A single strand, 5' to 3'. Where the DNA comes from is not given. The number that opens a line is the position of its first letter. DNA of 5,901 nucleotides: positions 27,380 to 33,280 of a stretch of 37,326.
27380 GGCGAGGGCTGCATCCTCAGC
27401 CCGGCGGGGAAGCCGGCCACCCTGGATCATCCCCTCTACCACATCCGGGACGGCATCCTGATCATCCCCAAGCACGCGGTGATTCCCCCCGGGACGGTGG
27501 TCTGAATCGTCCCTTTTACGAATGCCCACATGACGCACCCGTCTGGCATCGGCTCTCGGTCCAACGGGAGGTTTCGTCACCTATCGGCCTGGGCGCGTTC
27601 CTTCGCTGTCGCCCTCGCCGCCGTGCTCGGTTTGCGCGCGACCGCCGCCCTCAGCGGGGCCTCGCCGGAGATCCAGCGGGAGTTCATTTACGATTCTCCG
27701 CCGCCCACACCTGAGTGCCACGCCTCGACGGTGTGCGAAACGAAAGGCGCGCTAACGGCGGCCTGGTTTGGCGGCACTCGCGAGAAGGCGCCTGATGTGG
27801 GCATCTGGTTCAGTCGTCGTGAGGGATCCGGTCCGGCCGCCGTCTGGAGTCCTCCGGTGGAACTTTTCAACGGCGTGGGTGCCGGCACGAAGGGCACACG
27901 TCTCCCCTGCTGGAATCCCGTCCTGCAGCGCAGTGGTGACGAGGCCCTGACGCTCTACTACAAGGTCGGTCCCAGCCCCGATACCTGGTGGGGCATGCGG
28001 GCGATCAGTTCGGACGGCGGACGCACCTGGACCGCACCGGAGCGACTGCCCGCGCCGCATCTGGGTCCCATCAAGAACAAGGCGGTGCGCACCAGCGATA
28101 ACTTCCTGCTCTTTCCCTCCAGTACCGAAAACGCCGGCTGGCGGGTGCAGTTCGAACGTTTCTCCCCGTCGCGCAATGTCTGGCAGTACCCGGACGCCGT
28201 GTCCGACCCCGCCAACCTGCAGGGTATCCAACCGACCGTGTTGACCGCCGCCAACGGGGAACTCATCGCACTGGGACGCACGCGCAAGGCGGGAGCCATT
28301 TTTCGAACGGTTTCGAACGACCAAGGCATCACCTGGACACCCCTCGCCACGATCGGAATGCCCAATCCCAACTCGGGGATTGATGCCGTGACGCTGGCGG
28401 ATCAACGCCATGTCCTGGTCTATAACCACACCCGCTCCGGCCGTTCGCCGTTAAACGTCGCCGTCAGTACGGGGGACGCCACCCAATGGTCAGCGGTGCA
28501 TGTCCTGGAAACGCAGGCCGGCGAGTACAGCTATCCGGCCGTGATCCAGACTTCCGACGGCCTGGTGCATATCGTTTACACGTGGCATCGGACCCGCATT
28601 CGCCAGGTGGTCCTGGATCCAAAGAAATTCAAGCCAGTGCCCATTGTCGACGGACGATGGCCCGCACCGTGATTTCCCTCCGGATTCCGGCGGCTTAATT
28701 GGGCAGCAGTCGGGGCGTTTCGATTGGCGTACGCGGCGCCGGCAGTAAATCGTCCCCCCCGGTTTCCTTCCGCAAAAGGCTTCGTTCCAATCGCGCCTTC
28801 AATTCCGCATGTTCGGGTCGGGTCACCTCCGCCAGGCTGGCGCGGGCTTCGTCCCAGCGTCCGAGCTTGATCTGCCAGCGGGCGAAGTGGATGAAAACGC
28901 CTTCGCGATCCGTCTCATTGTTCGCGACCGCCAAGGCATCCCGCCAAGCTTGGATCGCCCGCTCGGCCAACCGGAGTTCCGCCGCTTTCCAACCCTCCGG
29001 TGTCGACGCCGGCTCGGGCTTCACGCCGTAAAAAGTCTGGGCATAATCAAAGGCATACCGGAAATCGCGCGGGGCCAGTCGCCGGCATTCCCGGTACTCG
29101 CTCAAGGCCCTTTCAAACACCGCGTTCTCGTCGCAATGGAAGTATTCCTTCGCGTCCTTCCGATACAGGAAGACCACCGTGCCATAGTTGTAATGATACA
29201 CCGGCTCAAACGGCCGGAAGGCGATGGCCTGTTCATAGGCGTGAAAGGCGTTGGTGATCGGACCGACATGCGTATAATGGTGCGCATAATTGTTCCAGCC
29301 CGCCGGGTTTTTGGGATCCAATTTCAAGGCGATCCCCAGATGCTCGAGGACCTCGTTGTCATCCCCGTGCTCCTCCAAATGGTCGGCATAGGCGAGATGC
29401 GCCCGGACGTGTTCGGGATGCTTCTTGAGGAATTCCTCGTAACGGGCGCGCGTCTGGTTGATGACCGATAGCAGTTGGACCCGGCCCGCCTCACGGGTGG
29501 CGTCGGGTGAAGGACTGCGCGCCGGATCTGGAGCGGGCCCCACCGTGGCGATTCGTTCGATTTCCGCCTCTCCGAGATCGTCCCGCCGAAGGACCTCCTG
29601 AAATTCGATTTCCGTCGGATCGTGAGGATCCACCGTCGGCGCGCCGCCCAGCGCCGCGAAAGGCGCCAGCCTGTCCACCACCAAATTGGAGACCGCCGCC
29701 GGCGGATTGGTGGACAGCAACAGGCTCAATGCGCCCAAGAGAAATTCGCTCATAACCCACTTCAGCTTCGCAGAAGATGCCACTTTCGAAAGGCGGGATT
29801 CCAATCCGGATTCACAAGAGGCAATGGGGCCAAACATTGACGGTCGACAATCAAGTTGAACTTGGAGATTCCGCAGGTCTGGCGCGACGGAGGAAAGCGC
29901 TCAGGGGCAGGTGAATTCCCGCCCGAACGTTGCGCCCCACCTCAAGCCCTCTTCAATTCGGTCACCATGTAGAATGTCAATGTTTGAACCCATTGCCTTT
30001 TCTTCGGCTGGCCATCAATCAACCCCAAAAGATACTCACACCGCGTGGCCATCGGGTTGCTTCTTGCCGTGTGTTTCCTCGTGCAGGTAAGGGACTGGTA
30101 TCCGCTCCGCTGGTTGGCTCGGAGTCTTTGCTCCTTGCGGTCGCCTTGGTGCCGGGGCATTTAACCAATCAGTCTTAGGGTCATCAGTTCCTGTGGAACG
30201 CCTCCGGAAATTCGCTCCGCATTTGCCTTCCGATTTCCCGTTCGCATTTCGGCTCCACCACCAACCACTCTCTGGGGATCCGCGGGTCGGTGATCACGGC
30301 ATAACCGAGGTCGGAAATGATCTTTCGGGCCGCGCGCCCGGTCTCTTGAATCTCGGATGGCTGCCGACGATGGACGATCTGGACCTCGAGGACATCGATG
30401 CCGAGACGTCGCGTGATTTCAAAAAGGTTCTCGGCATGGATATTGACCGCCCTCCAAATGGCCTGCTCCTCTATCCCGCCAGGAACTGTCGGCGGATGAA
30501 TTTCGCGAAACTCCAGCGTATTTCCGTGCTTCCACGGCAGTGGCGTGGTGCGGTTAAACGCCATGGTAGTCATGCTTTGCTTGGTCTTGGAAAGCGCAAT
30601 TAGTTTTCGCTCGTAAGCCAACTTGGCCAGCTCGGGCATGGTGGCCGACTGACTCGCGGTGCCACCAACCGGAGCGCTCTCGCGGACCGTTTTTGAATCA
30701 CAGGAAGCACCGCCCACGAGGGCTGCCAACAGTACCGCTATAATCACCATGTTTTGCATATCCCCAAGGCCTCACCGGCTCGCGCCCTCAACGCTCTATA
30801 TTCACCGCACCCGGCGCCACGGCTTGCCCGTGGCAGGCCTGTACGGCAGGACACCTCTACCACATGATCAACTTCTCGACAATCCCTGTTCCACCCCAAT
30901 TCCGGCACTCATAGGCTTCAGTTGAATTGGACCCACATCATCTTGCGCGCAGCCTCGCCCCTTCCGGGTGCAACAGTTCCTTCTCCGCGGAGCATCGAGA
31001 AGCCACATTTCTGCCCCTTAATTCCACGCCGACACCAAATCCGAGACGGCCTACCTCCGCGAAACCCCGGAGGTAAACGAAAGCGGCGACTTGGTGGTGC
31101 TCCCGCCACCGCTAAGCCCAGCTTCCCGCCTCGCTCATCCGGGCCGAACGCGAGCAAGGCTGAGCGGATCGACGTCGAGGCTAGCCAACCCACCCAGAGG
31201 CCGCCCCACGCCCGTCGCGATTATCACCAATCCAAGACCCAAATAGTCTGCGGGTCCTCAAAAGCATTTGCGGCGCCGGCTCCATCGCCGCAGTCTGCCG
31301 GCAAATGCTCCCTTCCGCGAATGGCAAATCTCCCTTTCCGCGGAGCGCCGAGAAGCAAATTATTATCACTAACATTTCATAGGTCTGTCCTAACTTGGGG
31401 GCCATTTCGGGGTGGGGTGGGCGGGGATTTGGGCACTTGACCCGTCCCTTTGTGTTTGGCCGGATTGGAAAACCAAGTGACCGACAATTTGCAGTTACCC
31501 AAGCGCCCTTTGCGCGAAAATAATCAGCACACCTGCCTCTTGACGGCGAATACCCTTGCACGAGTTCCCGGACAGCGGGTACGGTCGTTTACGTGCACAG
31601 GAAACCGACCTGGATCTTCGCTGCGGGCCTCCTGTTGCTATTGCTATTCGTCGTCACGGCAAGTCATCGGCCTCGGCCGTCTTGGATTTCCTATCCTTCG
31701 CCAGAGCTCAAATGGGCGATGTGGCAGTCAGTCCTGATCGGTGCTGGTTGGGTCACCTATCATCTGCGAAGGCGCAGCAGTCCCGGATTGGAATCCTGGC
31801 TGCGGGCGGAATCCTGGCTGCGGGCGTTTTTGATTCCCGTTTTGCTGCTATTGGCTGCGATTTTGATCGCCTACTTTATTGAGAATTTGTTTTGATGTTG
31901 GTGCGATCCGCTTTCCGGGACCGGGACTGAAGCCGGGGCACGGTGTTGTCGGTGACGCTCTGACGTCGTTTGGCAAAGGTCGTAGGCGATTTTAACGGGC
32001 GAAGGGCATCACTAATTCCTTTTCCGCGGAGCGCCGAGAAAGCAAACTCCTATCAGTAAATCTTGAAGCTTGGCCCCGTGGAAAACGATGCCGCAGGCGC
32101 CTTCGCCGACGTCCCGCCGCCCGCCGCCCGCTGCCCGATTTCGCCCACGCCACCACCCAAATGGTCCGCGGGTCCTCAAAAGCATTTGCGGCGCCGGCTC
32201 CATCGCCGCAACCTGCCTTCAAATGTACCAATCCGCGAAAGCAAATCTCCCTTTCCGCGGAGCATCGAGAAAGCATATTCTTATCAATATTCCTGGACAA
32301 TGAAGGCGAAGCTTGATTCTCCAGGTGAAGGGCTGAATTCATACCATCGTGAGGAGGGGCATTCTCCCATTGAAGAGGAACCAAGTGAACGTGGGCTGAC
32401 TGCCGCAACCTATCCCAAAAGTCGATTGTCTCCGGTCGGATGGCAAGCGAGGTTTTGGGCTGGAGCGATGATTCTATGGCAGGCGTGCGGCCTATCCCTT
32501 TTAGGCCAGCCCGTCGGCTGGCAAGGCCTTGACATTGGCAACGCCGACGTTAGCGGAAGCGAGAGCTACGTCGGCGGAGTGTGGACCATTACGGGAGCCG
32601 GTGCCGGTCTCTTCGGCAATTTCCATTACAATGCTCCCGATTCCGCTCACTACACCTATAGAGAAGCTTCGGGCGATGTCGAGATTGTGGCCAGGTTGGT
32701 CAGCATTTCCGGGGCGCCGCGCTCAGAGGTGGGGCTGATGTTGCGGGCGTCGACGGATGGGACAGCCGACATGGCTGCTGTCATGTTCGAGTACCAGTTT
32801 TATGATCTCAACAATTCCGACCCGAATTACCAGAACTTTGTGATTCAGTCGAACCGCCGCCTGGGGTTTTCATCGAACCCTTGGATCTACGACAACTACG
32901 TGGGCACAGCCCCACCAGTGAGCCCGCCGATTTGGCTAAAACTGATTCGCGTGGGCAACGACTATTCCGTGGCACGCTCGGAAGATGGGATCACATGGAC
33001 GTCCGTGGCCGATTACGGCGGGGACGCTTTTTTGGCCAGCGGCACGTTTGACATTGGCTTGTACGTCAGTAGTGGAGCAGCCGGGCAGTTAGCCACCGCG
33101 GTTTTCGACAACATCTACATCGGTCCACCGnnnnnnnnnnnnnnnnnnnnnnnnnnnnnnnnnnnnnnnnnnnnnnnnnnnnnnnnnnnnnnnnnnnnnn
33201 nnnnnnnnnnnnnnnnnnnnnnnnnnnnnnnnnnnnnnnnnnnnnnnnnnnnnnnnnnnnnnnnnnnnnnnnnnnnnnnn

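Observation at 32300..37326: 5-kb open reading frame missing from the ORF track encodes a giant multi-domain surface protein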

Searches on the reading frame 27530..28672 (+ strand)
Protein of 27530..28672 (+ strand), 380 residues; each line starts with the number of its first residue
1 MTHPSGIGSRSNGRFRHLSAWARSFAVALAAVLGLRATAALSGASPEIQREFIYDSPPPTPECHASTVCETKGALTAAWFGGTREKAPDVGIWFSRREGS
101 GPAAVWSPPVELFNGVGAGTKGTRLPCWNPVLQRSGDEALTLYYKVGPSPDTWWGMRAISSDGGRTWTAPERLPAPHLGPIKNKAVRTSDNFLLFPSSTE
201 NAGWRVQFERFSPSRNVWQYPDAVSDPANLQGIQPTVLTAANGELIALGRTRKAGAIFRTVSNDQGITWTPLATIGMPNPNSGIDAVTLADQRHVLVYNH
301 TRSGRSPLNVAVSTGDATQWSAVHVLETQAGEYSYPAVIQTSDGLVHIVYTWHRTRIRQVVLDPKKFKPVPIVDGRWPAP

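Call 10: search_protein_families(library=pfam, proteins=[window:27530-28672:+], max_evalue=0.001)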
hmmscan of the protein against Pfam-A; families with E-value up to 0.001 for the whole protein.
window:27530-28672:+ (380 aa): 2 families
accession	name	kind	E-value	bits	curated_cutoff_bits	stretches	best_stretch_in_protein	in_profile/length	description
PF13088.12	BNR_2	-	4.7e-73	246.4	31.4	1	73-348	1-277/277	BNR repeat-like domain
PF02012.26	BNR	-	0.00032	20.7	27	0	261-270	2-11/12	BNR/Asp-box repeat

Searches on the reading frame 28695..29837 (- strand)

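Call 10: search_protein_families(library=pfam, proteins=[window:28695-29837:-], max_evalue=0.001)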
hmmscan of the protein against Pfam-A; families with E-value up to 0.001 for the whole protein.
window:28695-29837:- (380 aa): 8 families
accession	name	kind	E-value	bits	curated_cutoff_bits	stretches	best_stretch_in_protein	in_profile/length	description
PF13428.12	TPR_14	-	3.1e-08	33.9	23.5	1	145-185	2-42/44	Tetratricopeptide repeat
PF13431.12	TPR_17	-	1.5e-07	31.6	24.4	0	170-186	5-21/34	Tetratricopeptide repeat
PF14559.12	TPR_19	-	8.9e-07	29.6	25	0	128-182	9-63/68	Tetratricopeptide repeat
PF23914.1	TPR_CcmH_CycH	-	1.5e-06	28.6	42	0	170-225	42-97/158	Cytochrome c-type biogenesis protein H TPR domain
PF07719.23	TPR_2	-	3.7e-06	27.1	27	0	145-177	2-34/34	Tetratricopeptide repeat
PF13432.12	TPR_16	-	1.6e-05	25.7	32.7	0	130-159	17-46/65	Tetratricopeptide repeat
PF13414.12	TPR_11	-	8.3e-05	22.6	26.8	0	158-185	8-35/42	TPR repeat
PF13424.12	TPR_12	-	0.00047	20.7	30.1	0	127-173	27-74/77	Tetratricopeptide repeat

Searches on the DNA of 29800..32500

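Call 40: search_rna_families(source=window, start=29800, end=32500, threshold=evalue, max_evalue=1)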
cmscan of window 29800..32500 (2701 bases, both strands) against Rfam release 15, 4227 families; matches with E-value up to 1: 1.
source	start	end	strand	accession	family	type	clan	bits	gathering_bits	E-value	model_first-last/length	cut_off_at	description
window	32082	32201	-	RF03023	rpfG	Gene; sRNA;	-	20.6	75.9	0.2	1-85/85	no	rpfG RNA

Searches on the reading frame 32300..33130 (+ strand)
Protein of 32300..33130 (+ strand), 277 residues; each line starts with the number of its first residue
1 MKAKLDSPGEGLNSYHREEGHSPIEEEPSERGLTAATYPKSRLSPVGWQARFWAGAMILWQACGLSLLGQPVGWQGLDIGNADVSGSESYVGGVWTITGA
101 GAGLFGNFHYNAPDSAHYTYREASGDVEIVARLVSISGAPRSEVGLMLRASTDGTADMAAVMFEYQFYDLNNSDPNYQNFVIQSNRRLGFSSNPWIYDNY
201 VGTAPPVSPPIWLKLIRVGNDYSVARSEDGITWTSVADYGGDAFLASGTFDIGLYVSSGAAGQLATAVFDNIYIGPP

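Call 24: search_protein_families(library=pfam, proteins=[window:32300-33130:+], max_evalue=10)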
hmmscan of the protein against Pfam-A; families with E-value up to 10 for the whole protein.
window:32300-33130:+ (277 aa): 1 family
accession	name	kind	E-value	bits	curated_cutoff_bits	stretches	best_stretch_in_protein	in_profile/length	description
PF07081.18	DUF1349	-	0.00024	21.3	32.4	1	100-275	22-177/179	Protein of unknown function (DUF1349)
